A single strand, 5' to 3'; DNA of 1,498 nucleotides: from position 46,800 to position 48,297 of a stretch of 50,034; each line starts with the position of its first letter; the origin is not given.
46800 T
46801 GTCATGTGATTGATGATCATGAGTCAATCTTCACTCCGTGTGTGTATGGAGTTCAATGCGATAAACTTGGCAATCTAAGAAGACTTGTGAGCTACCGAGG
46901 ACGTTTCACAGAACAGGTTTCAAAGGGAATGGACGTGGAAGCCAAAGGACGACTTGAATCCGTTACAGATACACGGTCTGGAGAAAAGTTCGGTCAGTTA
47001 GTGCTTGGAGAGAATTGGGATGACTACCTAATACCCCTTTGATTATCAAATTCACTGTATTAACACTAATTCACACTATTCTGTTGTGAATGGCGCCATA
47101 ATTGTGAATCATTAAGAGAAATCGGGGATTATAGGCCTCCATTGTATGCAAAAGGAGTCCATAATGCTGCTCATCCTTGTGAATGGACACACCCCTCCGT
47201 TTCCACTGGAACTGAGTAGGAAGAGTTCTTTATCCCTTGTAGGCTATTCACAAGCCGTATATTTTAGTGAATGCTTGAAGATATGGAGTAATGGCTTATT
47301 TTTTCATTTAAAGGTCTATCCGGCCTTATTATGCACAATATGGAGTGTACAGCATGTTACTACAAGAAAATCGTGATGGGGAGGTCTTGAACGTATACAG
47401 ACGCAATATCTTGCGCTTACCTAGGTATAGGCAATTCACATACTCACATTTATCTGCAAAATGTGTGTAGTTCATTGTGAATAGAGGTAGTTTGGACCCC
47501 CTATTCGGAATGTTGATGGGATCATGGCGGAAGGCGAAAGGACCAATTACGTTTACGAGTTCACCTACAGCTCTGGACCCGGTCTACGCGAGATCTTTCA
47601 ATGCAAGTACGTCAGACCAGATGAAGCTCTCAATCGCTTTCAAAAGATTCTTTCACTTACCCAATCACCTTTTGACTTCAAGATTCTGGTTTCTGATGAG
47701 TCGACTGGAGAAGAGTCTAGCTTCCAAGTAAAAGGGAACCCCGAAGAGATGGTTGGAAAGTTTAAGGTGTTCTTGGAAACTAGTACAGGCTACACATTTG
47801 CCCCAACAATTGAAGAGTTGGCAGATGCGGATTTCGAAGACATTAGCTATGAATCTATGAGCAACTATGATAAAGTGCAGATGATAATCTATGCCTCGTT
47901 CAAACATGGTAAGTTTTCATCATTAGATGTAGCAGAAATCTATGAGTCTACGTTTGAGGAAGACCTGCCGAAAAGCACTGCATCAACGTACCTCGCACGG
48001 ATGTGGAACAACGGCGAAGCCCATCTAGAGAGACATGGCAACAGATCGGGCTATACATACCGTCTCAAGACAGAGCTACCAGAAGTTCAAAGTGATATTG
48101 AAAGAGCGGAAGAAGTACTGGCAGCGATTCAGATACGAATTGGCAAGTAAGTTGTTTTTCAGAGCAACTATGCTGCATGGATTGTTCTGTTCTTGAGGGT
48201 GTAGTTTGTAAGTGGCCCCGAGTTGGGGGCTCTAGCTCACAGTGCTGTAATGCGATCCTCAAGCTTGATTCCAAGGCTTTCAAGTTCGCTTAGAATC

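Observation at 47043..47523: Candidate replication origin: near-canonical ORB plus a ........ repeat array and an A/T-rich stretch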

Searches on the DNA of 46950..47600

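Call 53: search_rna_families(source=window, start=46950, end=47600, threshold=evalue, max_evalue=1)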
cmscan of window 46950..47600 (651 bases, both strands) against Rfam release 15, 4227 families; matches with E-value up to 1: 0.
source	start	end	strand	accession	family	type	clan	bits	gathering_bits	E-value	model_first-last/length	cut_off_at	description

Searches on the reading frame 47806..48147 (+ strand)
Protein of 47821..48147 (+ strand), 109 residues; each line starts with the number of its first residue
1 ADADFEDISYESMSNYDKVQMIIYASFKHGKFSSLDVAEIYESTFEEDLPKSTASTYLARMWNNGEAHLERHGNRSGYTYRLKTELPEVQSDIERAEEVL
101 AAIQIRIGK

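Call 77: find_homologous_proteins(query=window:47821-48147:+, max_evalue=0.001)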
Query window:47821-48147:+ (109 aa): 34 proteins with E <= 0.001 among 35 candidates.
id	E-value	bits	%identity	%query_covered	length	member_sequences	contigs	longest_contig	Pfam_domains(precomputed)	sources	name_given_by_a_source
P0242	2.7e-53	196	82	99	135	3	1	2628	-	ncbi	ncbi:MAG: hypothetical protein ACW99V_07480, partial [Candidatus Thorarchaeota archaeon]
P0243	1.7e-52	194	81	99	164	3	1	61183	-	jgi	jgi:hypothetical protein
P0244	2.4e-50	187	79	98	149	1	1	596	-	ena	-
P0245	8.1e-49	182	76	100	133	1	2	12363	-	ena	-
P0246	1.8e-48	181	73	98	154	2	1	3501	-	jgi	jgi:hypothetical protein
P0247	2.8e-48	180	75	97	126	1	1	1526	-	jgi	jgi:hypothetical protein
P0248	3.7e-48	180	77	100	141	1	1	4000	-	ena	-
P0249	1.7e-47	177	77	94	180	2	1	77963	-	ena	-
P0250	3.1e-47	177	71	100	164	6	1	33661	-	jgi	jgi:hypothetical protein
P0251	4.5e-47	176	74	97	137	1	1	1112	-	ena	-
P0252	9.4e-47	175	75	94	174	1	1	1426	-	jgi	jgi:hypothetical protein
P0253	1.6e-46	174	75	97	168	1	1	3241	-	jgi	jgi:hypothetical protein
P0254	2.6e-46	174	72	100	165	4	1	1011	-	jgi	jgi:hypothetical protein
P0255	5.8e-46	173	74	94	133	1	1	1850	-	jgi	jgi:hypothetical protein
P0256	7.7e-46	172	72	98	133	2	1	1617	-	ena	-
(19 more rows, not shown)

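Call 80: search_protein_families(library=pfam, alignment_id=A3, max_evalue=0.01)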
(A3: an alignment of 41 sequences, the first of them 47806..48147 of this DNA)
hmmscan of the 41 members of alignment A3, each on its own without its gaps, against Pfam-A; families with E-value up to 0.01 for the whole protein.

A. member 1, window:47806-48147:+ (114 aa): 0 families

B. families by the number of members that match (of 41 scanned): 10 families
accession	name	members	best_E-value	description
PF03965.22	Penicillinase_R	14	1.7e-06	Penicillinase repressor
PF13338.12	AbiEi_4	2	0.00031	Transcriptional regulator, AbiEi antitoxin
PF01475.25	FUR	2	0.0032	Ferric uptake regulator family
PF14947.12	HTH_45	1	6.7e-05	Winged helix-turn-helix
PF21100.3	MCM_C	1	0.00077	MCM protein C-terminal winged helix-turn-helix domain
PF13354.11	Beta-lactamase2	1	0.0038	Beta-lactamase enzyme family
PF13412.12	HTH_24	1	0.0047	Winged helix-turn-helix DNA-binding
PF09079.17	Cdc6_C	1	0.0074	CDC6, C terminal winged helix domain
PF21248.3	SoFic-like_C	1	0.009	Protein adenylyltransferase SoFic-like, C-terminal domain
PF11521.13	TFIIE-A_C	1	0.01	C-terminal general transcription factor TFIIE alpha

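Call 81: predict_structure(alignment_id=A3)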
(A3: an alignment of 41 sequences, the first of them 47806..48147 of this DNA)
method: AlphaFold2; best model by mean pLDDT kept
length: 114 residues; sequences in the alignment: 41
mean_pLDDT: 88.3   pTM: 0.79
mean pLDDT of the five models: 88.3, 87.0, 86.9, 86.3, 86.0
residues with pLDDT >= 90: 84; 70-90: 14; 50-70: 8; < 50: 8
segments of 3 or more residues with pLDDT < 50: 1-5, 7-9
pLDDT, mean of each block of 10 residues (from residue 1): 48 76 96 97 96 97 91 94 96 96 90 73
secondary structure, 60 per line:
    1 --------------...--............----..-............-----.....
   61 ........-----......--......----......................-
elements in order: H20-31 H39-50 H56-68 E74-79 E82-87 H92-113

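Call 87: fold_search(model_id=the predicted structure, library=pdb)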
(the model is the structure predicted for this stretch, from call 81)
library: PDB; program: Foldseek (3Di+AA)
matches with E <= 10: 1049; with E <= 0.001: 1
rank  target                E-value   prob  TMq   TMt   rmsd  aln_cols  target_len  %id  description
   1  6abt_A                9.1e-04  1.00  0.54  0.61   4.2        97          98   14  Crystal structure of transcription factor from Listeria monocytogenes (released 2019-06-05)
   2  1xma_B                1.7e-03  1.00  0.52  0.56   4.6       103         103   17  Structure of a transcriptional regulator from Clostridium thermocellum Cth-833 (released 2004-12-14)
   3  6ez1_A                2.2e-03  1.00  0.54  0.55   4.9       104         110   13  Structure of h. salinarum RosR (vng0258) grown from NaBr (released 2018-08-22)
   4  6qfd_C                2.8e-03  1.00  0.53  0.54   5.3       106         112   13  The complex structure of hsRosR-S4 (vng0258/RosR-S4) (released 2019-07-10)
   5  1okr_A                3.5e-03  1.00  0.45  0.44   6.1        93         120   18  Three-dimensional structure of S.aureus methicillin-resistance regulating transcriptional repressor MecI. (released 2003-10-09)
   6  2zkz_A                3.7e-03  1.00  0.40  0.51   7.4        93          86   20  Crystal structure of the transcriptional repressor PagR of Bacillus anthracis (released 2009-04-07)
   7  9qbd_A                4.8e-03  1.00  0.51  0.56   4.4        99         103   10  Crystal structure of Brachyspira hampsonii PadR with Leu88 replaced by 3-aminotyrosine (released 2026-03-11)
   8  6qfd_B                4.8e-03  1.00  0.53  0.52   5.0       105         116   13  The complex structure of hsRosR-S4 (vng0258/RosR-S4) (released 2019-07-10)
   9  6abq_A                4.8e-03  1.00  0.50  0.51   5.4       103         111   16  Crystal structure of transcription factor from Listeria monocytogenes (released 2019-06-05)
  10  6qfd_A                5.4e-03  1.00  0.54  0.53   5.1       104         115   12  The complex structure of hsRosR-S4 (vng0258/RosR-S4) (released 2019-07-10)
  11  1sd7_B                5.8e-03  1.00  0.45  0.44   6.5        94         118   19  Crystal Structure of a SeMet derivative of MecI at 2.65 A (released 2004-02-24)
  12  1sd6_A                6.1e-03  1.00  0.46  0.45   6.1        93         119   17  Crystal Structure of Native MecI at 2.65 A (released 2004-02-24)
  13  1s3j_B                6.5e-03  1.00  0.51  0.42   5.3        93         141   18  X-ray crystal structure of YusO protein from Bacillus subtilis (released 2004-04-13)
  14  5x7z                  7.4e-03  1.00  0.49  0.44   4.8        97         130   18  CRYSTAL STRUCTURE OF MYCOBACTERIUM TUBERCULOSIS MARR FAMILY PROTEIN RV2887 COMPLEX WITH P-AMINOSALICYLIC ACID (released 2017-08-09)
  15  9ha0_A                7.4e-03  1.00  0.50  0.51   5.4       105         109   15  Crystal structure of Cu(II)-bound LmrR_V15Bpy variant BVS (released 2025-03-05)
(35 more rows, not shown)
